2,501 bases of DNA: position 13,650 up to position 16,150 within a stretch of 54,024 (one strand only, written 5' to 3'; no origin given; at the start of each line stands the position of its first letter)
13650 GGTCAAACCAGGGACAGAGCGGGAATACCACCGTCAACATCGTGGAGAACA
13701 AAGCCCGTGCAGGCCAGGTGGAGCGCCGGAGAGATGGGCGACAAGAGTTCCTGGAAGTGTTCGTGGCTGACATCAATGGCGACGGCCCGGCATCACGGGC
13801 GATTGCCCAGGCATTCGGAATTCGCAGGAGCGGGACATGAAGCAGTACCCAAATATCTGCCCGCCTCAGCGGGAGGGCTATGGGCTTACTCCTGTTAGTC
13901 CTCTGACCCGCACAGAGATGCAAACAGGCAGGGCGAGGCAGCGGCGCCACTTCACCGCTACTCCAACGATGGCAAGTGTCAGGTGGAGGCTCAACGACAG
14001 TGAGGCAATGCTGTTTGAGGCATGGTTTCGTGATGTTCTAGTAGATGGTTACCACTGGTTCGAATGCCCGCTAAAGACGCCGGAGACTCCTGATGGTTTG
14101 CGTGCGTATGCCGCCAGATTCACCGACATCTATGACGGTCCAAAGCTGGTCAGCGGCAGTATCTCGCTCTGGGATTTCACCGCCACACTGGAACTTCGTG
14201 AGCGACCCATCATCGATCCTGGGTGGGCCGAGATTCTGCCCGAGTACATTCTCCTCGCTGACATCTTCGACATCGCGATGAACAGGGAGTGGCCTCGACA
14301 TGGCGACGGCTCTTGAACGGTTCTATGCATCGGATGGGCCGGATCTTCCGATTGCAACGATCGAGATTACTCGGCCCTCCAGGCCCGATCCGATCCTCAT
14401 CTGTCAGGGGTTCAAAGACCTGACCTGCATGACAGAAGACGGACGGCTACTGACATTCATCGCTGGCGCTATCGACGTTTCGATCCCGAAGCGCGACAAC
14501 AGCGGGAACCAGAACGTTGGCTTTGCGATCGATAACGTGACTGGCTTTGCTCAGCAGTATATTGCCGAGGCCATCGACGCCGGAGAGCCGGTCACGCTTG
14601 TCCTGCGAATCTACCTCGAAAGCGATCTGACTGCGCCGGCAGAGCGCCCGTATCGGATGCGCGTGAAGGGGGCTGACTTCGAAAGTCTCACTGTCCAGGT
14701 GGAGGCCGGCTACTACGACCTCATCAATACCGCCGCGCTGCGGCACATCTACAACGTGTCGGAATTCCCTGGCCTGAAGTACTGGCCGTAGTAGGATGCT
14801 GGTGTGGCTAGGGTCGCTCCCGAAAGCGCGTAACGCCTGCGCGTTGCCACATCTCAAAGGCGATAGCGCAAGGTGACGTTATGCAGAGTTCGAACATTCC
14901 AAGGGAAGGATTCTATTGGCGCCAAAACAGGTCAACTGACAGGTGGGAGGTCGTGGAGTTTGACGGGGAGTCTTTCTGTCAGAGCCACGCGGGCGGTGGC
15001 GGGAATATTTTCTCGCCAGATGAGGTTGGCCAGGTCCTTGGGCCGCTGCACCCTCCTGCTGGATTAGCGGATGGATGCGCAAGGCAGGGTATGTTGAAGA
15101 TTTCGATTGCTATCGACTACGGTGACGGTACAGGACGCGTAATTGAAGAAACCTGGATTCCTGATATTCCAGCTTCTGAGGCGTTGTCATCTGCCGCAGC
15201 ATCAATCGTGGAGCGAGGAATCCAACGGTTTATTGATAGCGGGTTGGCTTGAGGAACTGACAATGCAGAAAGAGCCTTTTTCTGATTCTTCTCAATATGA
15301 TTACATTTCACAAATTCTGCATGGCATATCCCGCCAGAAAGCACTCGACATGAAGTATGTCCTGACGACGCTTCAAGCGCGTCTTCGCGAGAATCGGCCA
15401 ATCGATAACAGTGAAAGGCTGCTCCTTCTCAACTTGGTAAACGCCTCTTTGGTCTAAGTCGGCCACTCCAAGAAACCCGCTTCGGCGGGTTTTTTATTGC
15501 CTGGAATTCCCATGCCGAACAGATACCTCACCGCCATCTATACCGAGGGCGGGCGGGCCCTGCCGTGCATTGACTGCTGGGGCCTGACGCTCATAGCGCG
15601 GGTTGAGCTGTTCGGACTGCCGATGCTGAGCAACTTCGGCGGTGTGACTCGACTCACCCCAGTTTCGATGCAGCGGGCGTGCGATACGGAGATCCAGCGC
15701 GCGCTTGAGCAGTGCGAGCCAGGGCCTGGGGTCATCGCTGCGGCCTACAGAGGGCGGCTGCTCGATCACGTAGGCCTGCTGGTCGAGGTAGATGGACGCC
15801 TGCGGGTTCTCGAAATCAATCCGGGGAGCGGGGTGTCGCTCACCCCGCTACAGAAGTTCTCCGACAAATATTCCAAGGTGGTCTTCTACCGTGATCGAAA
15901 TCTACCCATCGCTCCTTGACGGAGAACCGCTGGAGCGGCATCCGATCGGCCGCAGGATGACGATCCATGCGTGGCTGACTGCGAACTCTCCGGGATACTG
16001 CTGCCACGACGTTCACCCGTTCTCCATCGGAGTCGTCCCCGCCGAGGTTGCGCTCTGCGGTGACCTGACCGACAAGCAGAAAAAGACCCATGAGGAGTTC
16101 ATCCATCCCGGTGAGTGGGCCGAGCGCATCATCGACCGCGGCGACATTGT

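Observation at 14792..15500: Low-GC two-gene moron with its own terminator inserted in the tail-tip module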

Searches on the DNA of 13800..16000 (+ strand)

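Call 7: search_dna_similar(query=window:13800-16000:+, collection=phages, mode=near, max_rows=30)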
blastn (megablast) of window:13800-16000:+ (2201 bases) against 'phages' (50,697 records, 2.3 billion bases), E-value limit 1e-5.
Records with a match: 118; places in all: 118; records where one place covers at least 80% of the query: 3.
Best place of each record, by identity: >=99% 73; 90-95% 18; 80-90% 26; 60-80% 1.
By first word of the organism name: Pseudomonas 116; Photobacterium 2.
By host as written in the record: Pseudomonas aeruginosa 54; Pseudomonas aeruginosa PAO1 12; Pseudomonas aeruginosa ATCC 27853 9; - 8; Pseudomonas sp. 5; Pseudomonas aeruginosa PA14 5; Pseudomonas aeruginosa ATCC27853 3; carbapenem-resistant Pseudomonas aeruginosa YMC11/07/P54 2; and 17 more.
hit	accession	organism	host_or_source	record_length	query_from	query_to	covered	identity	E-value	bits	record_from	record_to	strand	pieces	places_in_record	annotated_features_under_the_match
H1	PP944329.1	Pseudomonas phage phi_D3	Pseudomonas aeruginosa PAO1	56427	1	2201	100%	100.0%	0e+0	4065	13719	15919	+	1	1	minor tail protein (x2) | virion structural protein | hypothetical protein (x3) | tail length tape measure protein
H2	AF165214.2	Pseudomonas phage D3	Pseudomonas aeruginosa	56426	1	2201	100%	99.9%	0e+0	4048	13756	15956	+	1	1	orf22: conserved hypothetical protein | orf21: conserved hypothetical protein | orf25: conserved hypothetical protein | orf23: hypothetical protein | orf24: hypothetical protein | and 3 other names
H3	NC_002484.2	Pseudomonas phage D3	Pseudomonas aeruginosa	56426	1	2201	100%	99.9%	0e+0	4048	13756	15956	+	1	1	orf22: minor tail protein | orf21: virion structural protein | orf25: hypothetical protein | orf23: hypothetical protein | orf24: hypothetical protein | and 3 other names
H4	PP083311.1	Pseudomonas phage VB_PaD_phPA-G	Pseudomonas aeruginosa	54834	15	2199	78%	92.5%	0e+0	2463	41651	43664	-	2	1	minor tail protein (x2) | virion structural protein | hypothetical protein (x2) | tail length tape measure protein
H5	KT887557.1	Pseudomonas phage phi1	Pseudomonas aeruginosa WH-SGI-V-07651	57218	15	2199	67%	93.8%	0e+0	2203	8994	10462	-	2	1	alkanesulfonate transport protein | protein of unknown function DUF1833 | tail fiber protein | tail tape measure protein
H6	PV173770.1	Pseudomonas phage P7869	Pseudomonas aeruginosa 7869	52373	15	2199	67%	90.0%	0e+0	1892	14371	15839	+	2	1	minor tail protein | virion structural protein | hypothetical protein | tail fiber protein | tail tape measure protein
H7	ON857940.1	Pseudomonas phage vB_PeaS_FBPa47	Pseudomonas sp.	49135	15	2199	67%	88.8%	0e+0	1798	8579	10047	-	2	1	hypothetical protein (x2) | peptidoglycan hydrolase | host specificity protein J | tail length tape-measure protein H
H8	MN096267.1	Pseudomonas phage vB_PaS_IME307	Pseudomonas aeruginosa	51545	15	2178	77%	75.7%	7e-113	821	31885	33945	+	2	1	hypothetical protein (x4) | tail fiber protein | tail length tape-measure protein 1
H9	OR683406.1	Pseudomonas phage Marin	Pseudomonas aeruginosa F002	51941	398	2199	49%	93.8%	0e+0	1626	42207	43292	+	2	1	hypothetical protein (x2) | peptidoglycan hydrolase | tail tip host specificity protein J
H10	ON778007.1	Pseudomonas phage vB_Pae_LC3I3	Pseudomonas aeruginosa PA14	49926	398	2199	49%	87.6%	0e+0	1252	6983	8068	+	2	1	hypothetical protein (x3) | host specificity factor TipJ family tail protein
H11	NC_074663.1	Pseudomonas phage vB_Pae_LC3I3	Pseudomonas aeruginosa PA14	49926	398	2199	49%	87.6%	0e+0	1252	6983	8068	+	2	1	hypothetical protein (x3) | host specificity factor TipJ family tail protein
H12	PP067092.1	Pseudomonas phage PAShipCat1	Pseudomonas aeruginosa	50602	398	2199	49%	86.9%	0e+0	1212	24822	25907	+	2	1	minor tail protein | hypothetical protein (x2) | virion structural protein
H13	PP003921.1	Pseudomonas phage vB_Pae_U9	Pseudomonas aeruginosa ST773 ...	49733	410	2201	49%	87.7%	0e+0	1250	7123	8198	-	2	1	minor tail protein | hypothetical protein | tail tip host specificity protein J | virion structural protein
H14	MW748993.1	Pseudomonas phage BUCT566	Pseudomonas aeruginosa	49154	398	2199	49%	86.7%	0e+0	1202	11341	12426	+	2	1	DUF1833 family protein | hypothetical protein (x3)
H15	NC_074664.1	Pseudomonas phage BUCT566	Pseudomonas aeruginosa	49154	398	2199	49%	86.7%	0e+0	1202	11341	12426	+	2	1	DUF1833 family protein | hypothetical protein (x3)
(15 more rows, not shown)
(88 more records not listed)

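Call 9: get_annotated_region(hit=H3, flank=3000)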
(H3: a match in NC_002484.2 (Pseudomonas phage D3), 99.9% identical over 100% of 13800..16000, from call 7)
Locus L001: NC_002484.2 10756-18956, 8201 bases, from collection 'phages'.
description: Bacteriophage D3, complete genome.
organism: Pseudomonas phage D3 (NCBI taxid 2932880)
taxonomy: Viruses; Duplodnaviria; Heunggongvirae; Uroviricota; Caudoviricetes; Detrevirus; Detrevirus D3
host: Pseudomonas aeruginosa; source: -; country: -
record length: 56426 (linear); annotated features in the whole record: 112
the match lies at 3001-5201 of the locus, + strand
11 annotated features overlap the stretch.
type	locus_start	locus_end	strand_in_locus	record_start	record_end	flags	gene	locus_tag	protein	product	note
CDS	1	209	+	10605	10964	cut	orf17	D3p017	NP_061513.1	tail assembly chaperone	gpOrf17; similar to YP_002440153.1 hypothetical protein PLES_25531 in Pseudomonas aeruginosa LESB58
CDS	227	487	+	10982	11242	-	orf18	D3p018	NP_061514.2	tail protein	gpOrf18; similar to YP_002440154.1 hypothetical protein PLES_25541 in Pseudomonas aeruginosa LESB58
CDS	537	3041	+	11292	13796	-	orf19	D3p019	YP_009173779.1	tail length tape measure protein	gpOrf19; similar to YP_001748223.1 lambda family phage tail tape measure protein in Pseudomonas putida W619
CDS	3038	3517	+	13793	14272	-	orf21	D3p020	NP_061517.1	virion structural protein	gpOrf21; similar to YP_002440156.1 hypothetical protein PLES_25561 in Pseudomonas aeruginosa LESB58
CDS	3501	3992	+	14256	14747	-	orf22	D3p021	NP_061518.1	minor tail protein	gpOrf22; similar to YP_002440157.1 hypothetical protein PLES_25571 in Pseudomonas aeruginosa LESB58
CDS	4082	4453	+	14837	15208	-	orf23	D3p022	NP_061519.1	hypothetical protein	gpOrf23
CDS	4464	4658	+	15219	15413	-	orf24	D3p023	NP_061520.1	hypothetical protein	gpOrf24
regulatory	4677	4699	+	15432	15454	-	-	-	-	terminator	rho-independent terminator; discovered using MFOLD 3.2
CDS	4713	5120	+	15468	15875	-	orf25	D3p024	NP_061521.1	hypothetical protein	gpOrf25; similar to YP_002440158.1 hypothetical protein PLES_25581 in Pseudomonas aeruginosa LESB58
CDS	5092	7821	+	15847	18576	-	orf26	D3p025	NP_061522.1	hypothetical protein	gpOrf26; similar to YP_002440159.1 hypothetical protein PLES_25591 in Pseudomonas aeruginosa LESB58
CDS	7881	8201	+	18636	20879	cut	orf27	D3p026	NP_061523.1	tail protein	gpOrf27; similar to YP_001522890.1 putative tail fiber protein in Pseudomonas phage LKA1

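Call 10: get_annotated_region(hit=H4, flank=2000)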
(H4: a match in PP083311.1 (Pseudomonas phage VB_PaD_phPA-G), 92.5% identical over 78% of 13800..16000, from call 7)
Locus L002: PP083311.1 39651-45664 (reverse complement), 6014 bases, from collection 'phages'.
description: Pseudomonas phage VB_PaD_phPA-G, partial genome.
organism: Pseudomonas phage VB_PaD_phPA-G (NCBI taxid 3141252)
taxonomy: Viruses; Duplodnaviria; Heunggongvirae; Uroviricota; Caudoviricetes; Detrevirus
host: Pseudomonas aeruginosa; source: sewage network of Aveiro; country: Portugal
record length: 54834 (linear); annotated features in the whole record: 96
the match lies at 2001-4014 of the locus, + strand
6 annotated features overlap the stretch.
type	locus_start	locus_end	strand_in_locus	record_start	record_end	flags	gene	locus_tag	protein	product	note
CDS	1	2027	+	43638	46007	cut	-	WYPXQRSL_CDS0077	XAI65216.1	tail length tape measure protein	-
CDS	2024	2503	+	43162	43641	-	-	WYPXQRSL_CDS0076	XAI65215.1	virion structural protein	-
CDS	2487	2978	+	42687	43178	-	-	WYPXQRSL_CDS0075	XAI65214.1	minor tail protein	-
CDS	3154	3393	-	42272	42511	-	-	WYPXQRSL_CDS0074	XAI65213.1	hypothetical protein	-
CDS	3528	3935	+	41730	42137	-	-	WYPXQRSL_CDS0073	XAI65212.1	minor tail protein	-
CDS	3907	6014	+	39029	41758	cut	-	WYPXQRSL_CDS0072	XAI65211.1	hypothetical protein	-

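Call 11: get_annotated_region(hit=H5, flank=2000)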
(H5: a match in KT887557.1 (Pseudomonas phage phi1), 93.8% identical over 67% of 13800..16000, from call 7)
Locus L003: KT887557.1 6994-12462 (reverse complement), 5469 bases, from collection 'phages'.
description: Pseudomonas phage phi1, complete genome.
organism: Pseudomonas phage phi1 (NCBI taxid 1754216)
taxonomy: Viruses; Duplodnaviria; Heunggongvirae; Uroviricota; Caudoviricetes; Detrevirus
host: Pseudomonas aeruginosa WH-SGI-V-07651; source: hospital; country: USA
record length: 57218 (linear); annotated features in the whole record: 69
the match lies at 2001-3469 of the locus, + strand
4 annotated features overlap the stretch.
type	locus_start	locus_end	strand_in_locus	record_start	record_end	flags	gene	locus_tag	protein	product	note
CDS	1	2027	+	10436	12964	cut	-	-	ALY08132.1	tail tape measure protein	Lambda family phage tail tape measure protein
CDS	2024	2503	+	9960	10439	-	-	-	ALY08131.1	alkanesulfonate transport protein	Alkanesulfonate transport protein (ABC superfamily, membrane)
CDS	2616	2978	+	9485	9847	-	-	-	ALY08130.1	protein of unknown function DUF1833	-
CDS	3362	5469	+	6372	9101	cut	-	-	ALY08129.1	tail fiber protein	-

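Call 12: get_annotated_region(hit=H8, flank=2000)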
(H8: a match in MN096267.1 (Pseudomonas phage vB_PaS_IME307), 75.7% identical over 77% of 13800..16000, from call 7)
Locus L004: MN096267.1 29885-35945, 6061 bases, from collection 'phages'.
description: Pseudomonas phage vB_PaS_IME307, complete genome.
organism: Pseudomonas phage vB_PaS_IME307 (NCBI taxid 2591408)
taxonomy: Viruses; Duplodnaviria; Heunggongvirae; Uroviricota; Caudoviricetes; Detrevirus
host: Pseudomonas aeruginosa; source: -; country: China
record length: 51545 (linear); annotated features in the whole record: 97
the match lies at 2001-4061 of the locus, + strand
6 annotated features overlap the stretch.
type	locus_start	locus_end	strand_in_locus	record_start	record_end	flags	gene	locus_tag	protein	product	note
CDS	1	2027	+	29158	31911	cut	-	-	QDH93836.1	tail length tape-measure protein 1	-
CDS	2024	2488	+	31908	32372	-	-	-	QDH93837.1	hypothetical protein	-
CDS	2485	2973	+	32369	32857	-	-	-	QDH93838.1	hypothetical protein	-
CDS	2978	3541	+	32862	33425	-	-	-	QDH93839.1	hypothetical protein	-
CDS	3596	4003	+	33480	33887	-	-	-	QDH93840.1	hypothetical protein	-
CDS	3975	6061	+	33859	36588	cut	-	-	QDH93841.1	tail fiber protein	-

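Call 66: search_dna_similar(query=L010:6800-9400:+, collection=phages, mode=distant, max_rows=10)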
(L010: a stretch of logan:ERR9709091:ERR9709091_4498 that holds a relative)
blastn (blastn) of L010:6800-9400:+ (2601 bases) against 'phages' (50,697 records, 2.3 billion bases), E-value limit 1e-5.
Records with a match: 14; places in all: 14; records where one place covers at least 80% of the query: 0.
Best place of each record, by identity: 60-80% 14.
By first word of the organism name: Pseudomonas 11; Bacteriophage 1; Halomonas 1; Stenotrophomonas 1.
By host as written in the record: Pseudomonas aeruginosa 6; Pseudomonas sp. 2; - 1; Pseudomonas aeruginosa PAO1 1; Pseudomonas aeruginosa WH-SGI-V-07651 1; Halomonas ventosae 1; Pseudomonas aeruginosa 7869 1; Stenotrophomonas maltophilia 1640 1.
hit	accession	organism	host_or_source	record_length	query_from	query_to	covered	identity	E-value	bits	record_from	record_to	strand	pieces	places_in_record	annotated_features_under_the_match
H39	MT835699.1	Bacteriophage sp.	human fecal samples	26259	359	2551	48%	68.4%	9e-70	441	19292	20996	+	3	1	record has no annotation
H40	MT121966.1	Pseudomonas phage SC_8_H2H8_2017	Pseudomonas sp.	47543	574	2551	46%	68.9%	3e-76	464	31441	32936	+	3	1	tail protein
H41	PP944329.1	Pseudomonas phage phi_D3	Pseudomonas aeruginosa PAO1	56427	684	2300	39%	67.5%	3e-56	342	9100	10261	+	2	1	tail completion or Neck1 protein | tail terminator | major tail protein | methyltransferase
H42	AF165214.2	Pseudomonas phage D3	Pseudomonas aeruginosa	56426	684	2300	39%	67.5%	3e-56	342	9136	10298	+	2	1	orf14: conserved hypothetical protein | orf15: conserved hypothetical protein | orf16: putative major tail protein | orf13: conserved hypothetical protein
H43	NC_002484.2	Pseudomonas phage D3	Pseudomonas aeruginosa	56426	684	2300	39%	67.5%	3e-56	342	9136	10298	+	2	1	orf14: HK97 gp10 family protein | orf15: tail terminator | orf16: major tail protein | orf13: methyltransferase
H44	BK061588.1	Pseudomonas phage vB_PaeS-D14O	Pseudomonas aeruginosa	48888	684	2300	35%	68.2%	3e-51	330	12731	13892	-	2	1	phage protein | putative Flp pilus assembly protein | Major tail protein | S-adenosyl-L-methionine-dependent methyltransferase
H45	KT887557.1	Pseudomonas phage phi1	Pseudomonas aeruginosa WH-SGI-V-07651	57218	684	2294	34%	67.8%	7e-46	310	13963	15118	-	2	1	hypothetical protein | Flp pilus assembly protein | major tail protein | S-adenosyl-L-methionine-dependent methyltransferase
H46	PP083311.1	Pseudomonas phage VB_PaD_phPA-G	Pseudomonas aeruginosa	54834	684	2293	34%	67.4%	3e-44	294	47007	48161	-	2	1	hypothetical protein | tail terminator | major tail protein | methyltransferase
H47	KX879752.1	Halomonas phage QHHSV-1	Halomonas ventosae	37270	347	2045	28%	68.2%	5e-41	269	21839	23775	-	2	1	hypothetical protein (x7)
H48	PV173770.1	Pseudomonas phage P7869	Pseudomonas aeruginosa 7869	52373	1773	2309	21%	65.6%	4e-30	140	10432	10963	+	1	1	major tail protein | flp pilus assembly protein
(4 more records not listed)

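Call 67: search_dna_similar(query=L009:6800-9400:+, collection=phages, mode=distant, max_rows=10)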
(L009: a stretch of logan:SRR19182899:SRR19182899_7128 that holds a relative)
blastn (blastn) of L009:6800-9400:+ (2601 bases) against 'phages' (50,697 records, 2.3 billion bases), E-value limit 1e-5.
Records with a match: 11; places in all: 11; records where one place covers at least 80% of the query: 0.
Best place of each record, by identity: 80-90% 2; 60-80% 9.
By first word of the organism name: Pseudomonas 9; Bacteriophage 2.
By host as written in the record: Pseudomonas sp. 1-1-1b 2; Pseudomonas sp. ANT_H14 2; - 2; Pseudomonas syringae pv. tomato Pst235 2; Pseudomonas aeruginosa 2; Pseudomonas protegens CEMTC 4060 1.
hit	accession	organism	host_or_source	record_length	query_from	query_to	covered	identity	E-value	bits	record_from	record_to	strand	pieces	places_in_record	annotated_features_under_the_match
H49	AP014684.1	Pseudomonas phage PS-1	Pseudomonas sp. 1-1-1b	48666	1992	2601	23%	80.3%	2e-155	556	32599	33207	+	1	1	hypothetical protein | tail component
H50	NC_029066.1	Pseudomonas phage PS-1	Pseudomonas sp. 1-1-1b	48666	1992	2601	23%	80.3%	2e-155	556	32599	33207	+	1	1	tail terminator | tail completion or Neck1 protein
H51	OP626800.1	Pseudomonas phage PseuP_222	Pseudomonas protegens CEMTC 4060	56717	664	1546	22%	70.0%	8e-45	252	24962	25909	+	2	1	hypothetical protein (x2)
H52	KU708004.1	Pseudomonas phage phiAH14a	Pseudomonas sp. ANT_H14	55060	664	1158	19%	69.4%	2e-46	195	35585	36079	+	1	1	head-tail connector protein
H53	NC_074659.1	Pseudomonas phage phiAH14a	Pseudomonas sp. ANT_H14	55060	664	1158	19%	69.4%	2e-46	195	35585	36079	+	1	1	head-tail connector protein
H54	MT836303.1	Bacteriophage sp.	human fecal samples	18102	677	1171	19%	69.2%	2e-47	198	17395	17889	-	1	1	record has no annotation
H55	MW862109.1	Pseudomonas phage Medea1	Pseudomonas syringae pv. tomato Pst235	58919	654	1161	20%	67.0%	1e-23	118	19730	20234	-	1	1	hypothetical protein (x2)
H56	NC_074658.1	Pseudomonas phage Medea1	Pseudomonas syringae pv. tomato Pst235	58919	654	1161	20%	67.0%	1e-23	118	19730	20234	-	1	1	hypothetical protein (x2)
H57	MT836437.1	Bacteriophage sp.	human fecal samples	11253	664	1603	13%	70.2%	4e-17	163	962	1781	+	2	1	record has no annotation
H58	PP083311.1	Pseudomonas phage VB_PaD_phPA-G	Pseudomonas aeruginosa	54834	1328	1430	4%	76.2%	3e-6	61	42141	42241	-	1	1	none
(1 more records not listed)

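Call 83: search_dna_similar(query=window:15470-15510:+, collection=phages, mode=distant, max_evalue=1, max_rows=40, rows=spread)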
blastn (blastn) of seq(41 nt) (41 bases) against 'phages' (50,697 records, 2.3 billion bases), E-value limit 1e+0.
Records with a match: 2003; places in all: 2695; records where one place covers at least 80% of the query: 675.
Best place of each record, by identity: >=99% 289; 95-99% 200; 90-95% 926; 80-90% 588.
By first word of the organism name: Escherichia 519; Klebsiella 478; Salmonella 180; Pseudomonas 143; Vibrio 105; Stx2a-converting 56; Enterobacteria 43; Shigella 37; Acinetobacter 36; Serratia 27; and 65 more.
By host as written in the record: - 327; Klebsiella pneumoniae 211; Escherichia coli 151; Escherichia coli K-12 MG1655 49; Escherichia coli DSM 12242 43; Pseudomonas aeruginosa 41; Salmonella enterica 24; Campylobacter jejuni 22; and 510 more.
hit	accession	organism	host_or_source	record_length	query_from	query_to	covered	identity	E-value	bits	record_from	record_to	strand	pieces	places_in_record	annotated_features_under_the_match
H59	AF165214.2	Pseudomonas phage D3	Pseudomonas aeruginosa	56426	1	41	100%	100.0%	7e-13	75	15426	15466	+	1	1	terminator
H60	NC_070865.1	Pseudomonas phage vB_Pae575P-3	Pseudomonas sp.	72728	2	36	85%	100.0%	1e-9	64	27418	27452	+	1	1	ribosome_binding_site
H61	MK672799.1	Vibrio phage Va_90-11-287_p41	Vibrio anguillarum strain 90-11-287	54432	5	39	85%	97.1%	7e-7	56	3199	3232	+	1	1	none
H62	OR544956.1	Escherichia phage vB_EcoM_EP57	Escherichia coli O157:H7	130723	5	38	83%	94.1%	2e-6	54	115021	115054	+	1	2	none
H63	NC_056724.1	Lactococcus phage BK5-T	-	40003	4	39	88%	86.1%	4e-3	44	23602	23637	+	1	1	terminator | minus_35_signal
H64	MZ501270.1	Pantoea phage AH07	Pantoea sp.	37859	6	39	83%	91.2%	1e-4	49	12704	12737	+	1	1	none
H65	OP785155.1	Klebsiella phage vB_LZ2044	Klebsiella pneumoniae subsp. pneumoniae ...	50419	5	38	83%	91.2%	1e-4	49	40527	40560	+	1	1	none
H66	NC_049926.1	Escherichia phage ECP1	Escherichia coli MG1655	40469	4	36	80%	91.4%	4e-3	44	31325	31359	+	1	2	none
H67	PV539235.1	Klebsiella phage vB_Kpn_RAH1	Klebsiella pneumoniae KP26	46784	4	36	80%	90.9%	4e-4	47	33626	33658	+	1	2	none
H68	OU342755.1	Klebsiella pneumoniae phage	not known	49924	5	38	83%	88.2%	1e-3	45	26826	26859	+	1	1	record has no annotation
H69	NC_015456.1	Shigella phage Shfl1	Shigella flexneri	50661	5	38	83%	88.2%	1e-3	45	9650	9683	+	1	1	none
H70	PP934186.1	Vibrio phage P018-4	Vibrio parahaemolyticus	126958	5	39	85%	85.7%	2e-1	38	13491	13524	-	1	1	none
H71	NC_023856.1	Salmonella phage vB-SalM-SJ2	-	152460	1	33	80%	87.9%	4e-3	43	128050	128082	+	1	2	hypothetical protein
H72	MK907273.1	Escherichia phage vB_EcoS-2862II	Escherichia coli DSM 12242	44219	4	35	78%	90.6%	1e-3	46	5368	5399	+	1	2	none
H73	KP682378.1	Escherichia phage PA18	Escherichia coli PA18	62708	1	31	76%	90.9%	5e-2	40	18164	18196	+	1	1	none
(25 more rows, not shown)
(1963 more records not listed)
